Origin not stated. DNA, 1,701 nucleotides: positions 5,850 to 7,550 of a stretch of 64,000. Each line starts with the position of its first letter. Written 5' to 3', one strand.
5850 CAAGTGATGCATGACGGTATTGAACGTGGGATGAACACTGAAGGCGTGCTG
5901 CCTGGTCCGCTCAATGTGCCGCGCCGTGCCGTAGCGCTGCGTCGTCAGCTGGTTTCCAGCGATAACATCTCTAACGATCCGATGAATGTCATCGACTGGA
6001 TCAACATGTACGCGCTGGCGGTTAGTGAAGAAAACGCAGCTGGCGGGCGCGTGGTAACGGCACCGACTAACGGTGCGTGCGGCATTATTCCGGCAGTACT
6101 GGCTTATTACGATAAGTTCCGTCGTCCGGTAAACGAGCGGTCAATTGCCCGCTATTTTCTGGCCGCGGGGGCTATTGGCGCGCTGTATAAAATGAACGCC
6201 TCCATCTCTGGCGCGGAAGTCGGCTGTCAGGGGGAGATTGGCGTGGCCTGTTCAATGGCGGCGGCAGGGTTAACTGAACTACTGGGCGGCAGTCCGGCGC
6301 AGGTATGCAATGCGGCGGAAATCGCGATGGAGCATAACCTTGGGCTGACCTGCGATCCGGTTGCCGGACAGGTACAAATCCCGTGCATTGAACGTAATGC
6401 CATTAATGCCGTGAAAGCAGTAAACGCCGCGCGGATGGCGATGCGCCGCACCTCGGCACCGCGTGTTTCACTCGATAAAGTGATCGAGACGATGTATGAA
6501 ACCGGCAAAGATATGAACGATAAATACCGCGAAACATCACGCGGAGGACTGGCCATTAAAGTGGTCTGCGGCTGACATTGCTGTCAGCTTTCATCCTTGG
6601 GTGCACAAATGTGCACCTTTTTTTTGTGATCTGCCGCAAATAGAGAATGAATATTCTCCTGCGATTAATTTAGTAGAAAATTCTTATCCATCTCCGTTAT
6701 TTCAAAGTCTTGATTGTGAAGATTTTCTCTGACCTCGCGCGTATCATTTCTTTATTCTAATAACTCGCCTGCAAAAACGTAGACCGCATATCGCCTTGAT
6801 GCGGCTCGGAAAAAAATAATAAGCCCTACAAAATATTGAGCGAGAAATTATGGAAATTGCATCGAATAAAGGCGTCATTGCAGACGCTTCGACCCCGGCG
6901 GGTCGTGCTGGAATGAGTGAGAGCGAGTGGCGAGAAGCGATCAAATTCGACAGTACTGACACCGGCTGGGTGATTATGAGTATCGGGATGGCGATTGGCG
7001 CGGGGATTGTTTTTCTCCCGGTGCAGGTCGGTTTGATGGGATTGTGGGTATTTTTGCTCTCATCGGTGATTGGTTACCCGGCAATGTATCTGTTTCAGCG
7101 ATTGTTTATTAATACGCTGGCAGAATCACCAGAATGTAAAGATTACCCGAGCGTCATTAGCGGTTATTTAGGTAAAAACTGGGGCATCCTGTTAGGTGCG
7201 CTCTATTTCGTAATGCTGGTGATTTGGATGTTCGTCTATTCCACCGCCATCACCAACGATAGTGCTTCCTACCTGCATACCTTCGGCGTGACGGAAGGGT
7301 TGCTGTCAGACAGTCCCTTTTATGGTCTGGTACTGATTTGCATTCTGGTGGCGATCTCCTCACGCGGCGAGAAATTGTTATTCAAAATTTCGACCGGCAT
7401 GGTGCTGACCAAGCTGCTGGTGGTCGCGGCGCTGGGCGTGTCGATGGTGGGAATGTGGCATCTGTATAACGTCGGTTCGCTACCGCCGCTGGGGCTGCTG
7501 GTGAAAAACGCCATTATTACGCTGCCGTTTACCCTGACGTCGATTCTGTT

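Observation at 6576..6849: tdcG-cyuP intergenic region: strong terminator followed by short palindromes that may be operators for cyuPA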

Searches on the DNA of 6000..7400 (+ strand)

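Call 3: search_dna_similar(query=window:6400-7000:+, collection=ecoli_genomes, mode=near, max_rows=12, rows=spread)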
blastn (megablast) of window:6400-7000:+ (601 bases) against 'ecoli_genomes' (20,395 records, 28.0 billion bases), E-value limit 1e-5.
Records with a match: 5401; places in all: 5427; records where one place covers at least 80% of the query: 5369.
Genomes with a match: 5399 of 5426; with a place that covers at least 80% of the query: 5369. Places per genome that has any: lowest 1, median 1, highest 2. On chromosomes: 5424 places; on plasmids: 3.
Best place of each record, by identity: >=99% 4561; 95-99% 836; 90-95% 2; 80-90% 2.
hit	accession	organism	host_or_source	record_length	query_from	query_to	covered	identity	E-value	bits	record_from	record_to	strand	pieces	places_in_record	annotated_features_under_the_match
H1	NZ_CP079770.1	Escherichia coli strain HL15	Duck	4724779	1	601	100%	100.0%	0e+0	1126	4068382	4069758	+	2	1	IS1 family transposase | tdcG: L-serine ammonia-lyase | cyuP: SLC5/6 family protein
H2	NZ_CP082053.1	Escherichia coli strain MS20677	Homo sapiens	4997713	1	601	100%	100.0%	0e+0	1110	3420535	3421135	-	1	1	tdcG: L-serine ammonia-lyase | cyuP: amino acid permease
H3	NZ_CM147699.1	Escherichia coli strain 25-06685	Homo sapiens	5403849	1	601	100%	100.0%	0e+0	1110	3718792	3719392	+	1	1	tdcG: L-serine ammonia-lyase | cyuP: SLC5/6 family protein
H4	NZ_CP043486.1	Escherichia coli strain SL112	missing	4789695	1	601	100%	99.8%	0e+0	1105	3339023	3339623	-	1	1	tdcG: L-serine ammonia-lyase | cyuP: amino acid permease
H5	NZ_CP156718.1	Escherichia coli strain EC596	Homo sapiens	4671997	1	601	100%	99.8%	0e+0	1105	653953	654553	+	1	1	tdcG: L-serine ammonia-lyase | cyuP: amino acid permease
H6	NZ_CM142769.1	Escherichia coli strain GPEC403-625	chicken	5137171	1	601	100%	99.8%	0e+0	1105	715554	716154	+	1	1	tdcG: L-serine ammonia-lyase | cyuP: SLC5/6 family protein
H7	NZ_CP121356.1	Escherichia coli strain rl0044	Sus scrofa domesticus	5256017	1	601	100%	99.7%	0e+0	1099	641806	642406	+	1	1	tdcG: L-serine ammonia-lyase | cyuP: amino acid permease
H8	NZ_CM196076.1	Escherichia coli strain LB19b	-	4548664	1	601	100%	99.5%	0e+0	1094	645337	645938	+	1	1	tdcG: L-serine ammonia-lyase | cyuP: SLC5/6 family protein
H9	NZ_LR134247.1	Escherichia coli strain NCTC9040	missing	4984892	1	601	100%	99.5%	0e+0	1094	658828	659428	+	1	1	tdcG: L-serine ammonia-lyase | cyuP: amino acid permease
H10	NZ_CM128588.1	Escherichia coli strain 300033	Homo sapiens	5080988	1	601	100%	99.0%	0e+0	1077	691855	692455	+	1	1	tdcG: L-serine ammonia-lyase | cyuP: amino acid permease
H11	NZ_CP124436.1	Escherichia coli strain AVS0790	wastewater efflux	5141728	1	601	100%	95.4%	0e+0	957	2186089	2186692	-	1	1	tdcG: L-serine ammonia-lyase | hypothetical protein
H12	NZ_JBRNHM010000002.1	Escherichia coli strain SW070912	wastewater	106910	505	599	16%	89.5%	5e-24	121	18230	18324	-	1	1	amino acid permease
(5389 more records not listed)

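Call 5: search_rna_families(source=window, start=6000, end=7400, threshold=evalue, max_evalue=1)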
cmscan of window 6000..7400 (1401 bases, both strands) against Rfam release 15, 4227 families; matches with E-value up to 1: 3.
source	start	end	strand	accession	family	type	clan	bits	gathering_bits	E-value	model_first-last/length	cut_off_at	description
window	6562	6628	+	RF02538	TarB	Gene; sRNA;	-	22.4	80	0.18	1-79/79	no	Vibrio ToxT activated RNA TarB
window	6593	6639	-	RF02066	STnc320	Gene; sRNA;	-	21.3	50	0.39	1-55/55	no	Salmonella enterica sRNA STnc320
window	6567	6638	-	RF03097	RAGATH-21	Gene; sRNA;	-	20.8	70.3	0.82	1-76/76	no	RAGATH-21 RNA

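Call 7: get_annotated_region(hit=H2, flank=4000)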
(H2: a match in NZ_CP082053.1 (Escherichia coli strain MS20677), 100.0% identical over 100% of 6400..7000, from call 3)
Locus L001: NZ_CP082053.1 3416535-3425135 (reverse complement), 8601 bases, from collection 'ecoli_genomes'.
description: Escherichia coli strain MS20677 chromosome, complete genome
organism: Escherichia coli strain MS20677 (NCBI taxid 562)
replicon: chromosome; assembly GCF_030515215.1
host: Homo sapiens; source: CSF; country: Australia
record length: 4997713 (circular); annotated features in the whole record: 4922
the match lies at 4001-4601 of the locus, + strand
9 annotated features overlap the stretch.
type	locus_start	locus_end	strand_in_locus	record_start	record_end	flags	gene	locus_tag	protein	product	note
CDS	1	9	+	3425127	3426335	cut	tdcD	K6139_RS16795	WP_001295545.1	propionate kinase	-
CDS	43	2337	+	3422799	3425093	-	tdcE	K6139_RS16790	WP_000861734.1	2-ketobutyrate formate-lyase/pyruvate formate-lyase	-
CDS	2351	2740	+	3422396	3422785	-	tdcF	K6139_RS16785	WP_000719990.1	enamine/imine deaminase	-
CDS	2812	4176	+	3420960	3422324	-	tdcG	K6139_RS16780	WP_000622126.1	L-serine ammonia-lyase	-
CDS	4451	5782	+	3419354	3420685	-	cyuP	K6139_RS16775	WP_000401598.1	amino acid permease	-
CDS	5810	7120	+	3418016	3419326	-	cyuA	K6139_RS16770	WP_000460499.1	cysteine desulfidase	-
CDS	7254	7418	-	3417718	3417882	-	yhaL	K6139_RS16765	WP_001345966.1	protein YhaL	-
CDS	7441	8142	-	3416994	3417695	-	yhaK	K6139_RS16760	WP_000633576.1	pirin family protein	-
CDS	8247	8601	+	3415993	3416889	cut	yhaJ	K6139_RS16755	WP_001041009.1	DNA-binding transcriptional regulator YhaJ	-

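Call 53: build_rna_model(alignment_id=A2, structure=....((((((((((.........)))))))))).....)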
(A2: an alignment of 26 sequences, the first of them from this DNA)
Model R1 built from alignment A2 (26 sequences, 38 columns); structure: as given.
model positions 38; base pairs 10; branch points 0; effective number of sequences 26; information 1.185 bits per position. Calibrated on 0.2 Mb of random sequence (short: E-values are rough).
structure used (alignment columns):
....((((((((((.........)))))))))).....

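Call 54: search_with_rna_model(model_id=R1, sources=[window, L002, L005, L008, L009, L010, L014, L015, L017, L018, L021, L023, L024, L025, L026, L027, L030, L031, L032, L033, L034, L035, L036, L037, L038, L039, L040, L041, L042, L045, L046, L047, L048, L049, L050, L051, L052, L053, L054, L055, L056, L057, L058, L059, L060, L061, L062, L063, L064, L065, L066, L067, L068, L069, L070, L071, L073, L074, L075, L077, L078, L079, L080, L081], max_evalue=1, make_alignment=true)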
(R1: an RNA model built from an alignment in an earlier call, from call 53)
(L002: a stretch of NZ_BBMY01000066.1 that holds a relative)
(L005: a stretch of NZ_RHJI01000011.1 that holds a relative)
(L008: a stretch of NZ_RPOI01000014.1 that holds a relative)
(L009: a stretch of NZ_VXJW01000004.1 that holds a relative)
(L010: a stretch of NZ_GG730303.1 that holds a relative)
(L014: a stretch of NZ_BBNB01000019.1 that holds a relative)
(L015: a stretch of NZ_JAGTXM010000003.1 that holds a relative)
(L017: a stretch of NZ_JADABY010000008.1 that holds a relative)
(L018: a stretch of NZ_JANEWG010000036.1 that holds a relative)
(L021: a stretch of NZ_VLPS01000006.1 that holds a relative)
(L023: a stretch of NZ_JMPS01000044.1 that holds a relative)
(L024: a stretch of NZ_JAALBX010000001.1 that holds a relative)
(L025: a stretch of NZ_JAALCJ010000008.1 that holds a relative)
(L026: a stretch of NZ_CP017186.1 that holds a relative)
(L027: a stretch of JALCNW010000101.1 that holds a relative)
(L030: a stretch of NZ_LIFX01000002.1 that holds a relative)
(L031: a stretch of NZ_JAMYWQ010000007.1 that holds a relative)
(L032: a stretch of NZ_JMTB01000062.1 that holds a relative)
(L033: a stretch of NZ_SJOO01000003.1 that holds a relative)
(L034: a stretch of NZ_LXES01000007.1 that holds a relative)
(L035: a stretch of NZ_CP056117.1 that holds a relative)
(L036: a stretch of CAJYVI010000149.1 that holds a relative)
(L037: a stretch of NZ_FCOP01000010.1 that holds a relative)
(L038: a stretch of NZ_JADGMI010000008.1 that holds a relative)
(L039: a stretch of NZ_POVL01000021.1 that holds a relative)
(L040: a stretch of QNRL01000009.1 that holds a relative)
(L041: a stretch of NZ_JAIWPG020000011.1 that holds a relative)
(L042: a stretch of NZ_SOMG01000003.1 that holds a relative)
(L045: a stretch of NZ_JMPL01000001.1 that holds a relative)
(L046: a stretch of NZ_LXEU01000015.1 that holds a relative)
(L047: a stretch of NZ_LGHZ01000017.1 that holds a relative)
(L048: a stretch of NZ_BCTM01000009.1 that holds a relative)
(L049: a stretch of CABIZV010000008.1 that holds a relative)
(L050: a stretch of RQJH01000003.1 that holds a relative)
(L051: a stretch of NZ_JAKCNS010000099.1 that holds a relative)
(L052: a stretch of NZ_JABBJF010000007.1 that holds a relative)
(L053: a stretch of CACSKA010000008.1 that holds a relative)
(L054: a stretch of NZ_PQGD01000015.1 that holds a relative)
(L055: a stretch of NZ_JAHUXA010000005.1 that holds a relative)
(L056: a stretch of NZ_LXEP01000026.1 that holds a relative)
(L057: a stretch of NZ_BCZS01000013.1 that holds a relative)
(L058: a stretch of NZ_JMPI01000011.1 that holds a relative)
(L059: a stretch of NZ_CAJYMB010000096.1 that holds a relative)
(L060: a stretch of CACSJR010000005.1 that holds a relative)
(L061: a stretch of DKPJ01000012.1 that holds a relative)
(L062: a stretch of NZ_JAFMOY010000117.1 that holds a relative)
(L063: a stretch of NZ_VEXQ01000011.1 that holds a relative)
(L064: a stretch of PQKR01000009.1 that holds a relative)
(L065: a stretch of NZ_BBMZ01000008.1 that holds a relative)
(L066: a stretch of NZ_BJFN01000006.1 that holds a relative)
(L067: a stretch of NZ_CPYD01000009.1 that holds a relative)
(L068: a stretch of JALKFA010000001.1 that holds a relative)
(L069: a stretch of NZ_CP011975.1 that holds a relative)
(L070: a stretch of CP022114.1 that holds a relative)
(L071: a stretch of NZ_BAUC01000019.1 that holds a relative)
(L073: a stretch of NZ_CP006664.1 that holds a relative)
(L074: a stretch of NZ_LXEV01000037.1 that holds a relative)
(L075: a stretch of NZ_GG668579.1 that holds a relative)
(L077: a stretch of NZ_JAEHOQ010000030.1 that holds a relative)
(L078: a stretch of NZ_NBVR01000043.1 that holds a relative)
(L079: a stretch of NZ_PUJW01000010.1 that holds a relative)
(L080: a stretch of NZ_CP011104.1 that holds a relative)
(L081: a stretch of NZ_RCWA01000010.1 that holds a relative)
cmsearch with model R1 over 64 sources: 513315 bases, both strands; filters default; matches with E-value up to 1: 18.
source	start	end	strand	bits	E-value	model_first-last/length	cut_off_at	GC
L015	2926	2963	+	53.4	3.9e-11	1-38/38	no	0.61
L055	2931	2968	+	53.2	4.5e-11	1-38/38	no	0.5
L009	2926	2963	+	52.9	5.5e-11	1-38/38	no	0.53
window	6776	6813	+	51.5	1.3e-10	1-38/38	no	0.53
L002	2927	2964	+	51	1.8e-10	1-38/38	no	0.55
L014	2925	2962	+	50.8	2.1e-10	1-38/38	no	0.61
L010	2925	2962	+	50.6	2.3e-10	1-38/38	no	0.5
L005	2927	2964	+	49.8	3.9e-10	1-38/38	no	0.53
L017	1134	1171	+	49.6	4.4e-10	1-38/38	no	0.39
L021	874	911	+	49.2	5.8e-10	1-38/38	no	0.47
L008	2925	2962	+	48.2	1.1e-09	1-38/38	no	0.53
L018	2923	2960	+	47.6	1.5e-09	1-38/38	no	0.5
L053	2928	2965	+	42.5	3.8e-08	1-38/38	no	0.47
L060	2930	2967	+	42.4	3.9e-08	1-38/38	no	0.45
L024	2930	2967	+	40.1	1.8e-07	1-38/38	no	0.45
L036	2925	2963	+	21.8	0.017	1-38/38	no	0.36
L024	636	672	+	20.3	0.043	1-38/38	no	0.51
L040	2925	2963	+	19.7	0.063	1-38/38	no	0.38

Alignment A3: 18 matches aligned to the model, 46 columns, each read 5' to 3' on its own strand. Consensus structure (alignment columns), stored with it:
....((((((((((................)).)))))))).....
